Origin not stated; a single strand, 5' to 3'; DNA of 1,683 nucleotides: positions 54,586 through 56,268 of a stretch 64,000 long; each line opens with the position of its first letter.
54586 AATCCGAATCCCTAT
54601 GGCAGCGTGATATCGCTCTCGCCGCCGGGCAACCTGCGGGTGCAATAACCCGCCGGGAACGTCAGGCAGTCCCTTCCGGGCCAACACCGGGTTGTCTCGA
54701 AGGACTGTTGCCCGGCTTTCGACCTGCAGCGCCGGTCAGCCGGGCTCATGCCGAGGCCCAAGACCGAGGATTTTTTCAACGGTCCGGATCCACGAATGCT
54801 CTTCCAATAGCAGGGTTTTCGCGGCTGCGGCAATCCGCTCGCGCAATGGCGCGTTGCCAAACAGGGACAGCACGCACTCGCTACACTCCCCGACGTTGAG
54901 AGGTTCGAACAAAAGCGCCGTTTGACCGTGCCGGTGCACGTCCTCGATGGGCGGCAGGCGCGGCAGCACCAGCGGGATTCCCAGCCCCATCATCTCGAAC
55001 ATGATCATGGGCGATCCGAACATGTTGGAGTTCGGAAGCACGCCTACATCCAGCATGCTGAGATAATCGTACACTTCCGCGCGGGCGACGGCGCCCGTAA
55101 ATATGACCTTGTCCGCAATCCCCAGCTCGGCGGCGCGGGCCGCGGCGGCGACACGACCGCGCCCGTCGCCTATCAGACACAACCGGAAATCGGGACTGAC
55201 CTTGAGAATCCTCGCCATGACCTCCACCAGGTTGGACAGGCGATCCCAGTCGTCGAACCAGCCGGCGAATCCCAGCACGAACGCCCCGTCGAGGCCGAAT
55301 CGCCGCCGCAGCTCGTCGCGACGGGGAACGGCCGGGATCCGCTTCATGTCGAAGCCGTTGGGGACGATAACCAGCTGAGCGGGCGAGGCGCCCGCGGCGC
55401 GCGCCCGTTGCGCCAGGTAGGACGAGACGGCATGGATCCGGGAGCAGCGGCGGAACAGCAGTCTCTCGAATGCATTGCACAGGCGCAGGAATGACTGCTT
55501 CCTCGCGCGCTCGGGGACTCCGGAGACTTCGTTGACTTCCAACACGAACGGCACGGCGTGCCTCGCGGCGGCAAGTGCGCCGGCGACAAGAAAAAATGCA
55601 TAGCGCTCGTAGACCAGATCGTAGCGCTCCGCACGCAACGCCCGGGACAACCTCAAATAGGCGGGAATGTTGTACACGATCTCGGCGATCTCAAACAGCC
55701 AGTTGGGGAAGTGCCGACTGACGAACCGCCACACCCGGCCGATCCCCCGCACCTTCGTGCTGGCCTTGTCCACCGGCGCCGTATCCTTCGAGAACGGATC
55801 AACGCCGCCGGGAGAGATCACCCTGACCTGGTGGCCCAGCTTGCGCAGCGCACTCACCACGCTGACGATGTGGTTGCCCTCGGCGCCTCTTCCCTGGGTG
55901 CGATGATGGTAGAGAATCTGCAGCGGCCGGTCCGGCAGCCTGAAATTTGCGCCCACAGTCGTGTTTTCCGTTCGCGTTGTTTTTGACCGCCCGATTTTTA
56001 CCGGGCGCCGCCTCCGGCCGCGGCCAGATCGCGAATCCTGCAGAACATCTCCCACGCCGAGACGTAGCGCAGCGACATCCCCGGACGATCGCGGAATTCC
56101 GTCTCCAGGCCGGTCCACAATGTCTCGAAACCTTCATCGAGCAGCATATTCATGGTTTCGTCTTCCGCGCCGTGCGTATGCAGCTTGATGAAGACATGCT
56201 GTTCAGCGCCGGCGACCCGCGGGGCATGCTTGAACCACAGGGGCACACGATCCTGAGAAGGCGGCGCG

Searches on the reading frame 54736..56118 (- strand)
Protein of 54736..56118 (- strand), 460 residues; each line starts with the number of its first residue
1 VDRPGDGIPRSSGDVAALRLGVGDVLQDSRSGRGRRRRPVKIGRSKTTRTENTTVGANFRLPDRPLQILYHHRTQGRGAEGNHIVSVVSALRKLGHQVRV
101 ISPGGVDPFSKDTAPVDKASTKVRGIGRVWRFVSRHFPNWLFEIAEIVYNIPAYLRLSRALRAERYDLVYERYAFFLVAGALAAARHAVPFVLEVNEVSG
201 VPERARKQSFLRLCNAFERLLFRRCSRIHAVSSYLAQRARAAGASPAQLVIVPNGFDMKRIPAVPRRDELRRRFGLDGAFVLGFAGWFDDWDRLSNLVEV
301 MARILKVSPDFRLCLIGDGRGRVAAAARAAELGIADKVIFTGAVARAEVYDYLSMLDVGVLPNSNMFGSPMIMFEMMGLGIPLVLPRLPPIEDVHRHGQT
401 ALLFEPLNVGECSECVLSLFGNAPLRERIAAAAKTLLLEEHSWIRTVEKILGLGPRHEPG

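Call 56: search_protein_families(library=ncbifam, proteins=[window:54736-56118:-], max_evalue=1e-10)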
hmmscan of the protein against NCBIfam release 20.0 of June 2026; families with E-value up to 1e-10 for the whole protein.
window:54736-56118:- (460 aa): 7 families
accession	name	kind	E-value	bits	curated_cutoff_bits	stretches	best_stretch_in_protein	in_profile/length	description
TIGR04063.1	stp3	hypoth_equivalog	2.4e-31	109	442.05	1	159-449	86-387/397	TIGR04063 family PEP-CTERM/XrtA system glycosyltransferase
TIGR03999.1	thiol_BshA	equivalog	7.9e-16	57.9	273.7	1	224-448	144-364/375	N-acetyl-alpha-D-glucosaminyl L-malate synthase BshA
TIGR04157.1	glyco_rSAM_CFB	subfamily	8.3e-16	58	400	1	218-398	163-342/406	TIGR04157 family glycosyltransferase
TIGR03088.1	stp2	hypoth_equivalog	1.4e-14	53.9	409.05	1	226-450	138-366/374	TIGR03088 family PEP-CTERM/XrtA system glycosyltransferase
TIGR04047.1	MSMEG_0565_glyc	hypoth_equivalog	3.8e-14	52.6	259.85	1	72-449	7-366/373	MSMEG_0565 family glycosyltransferase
TIGR03449.1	mycothiol_MshA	equivalog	6e-12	45.2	462.5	1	160-451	97-397/406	D-inositol-3-phosphate glycosyltransferase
NF007640.0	PRK10307.1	subfamily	9.8e-12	44.5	276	1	206-365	153-312/411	WcaI family glycosyltransferase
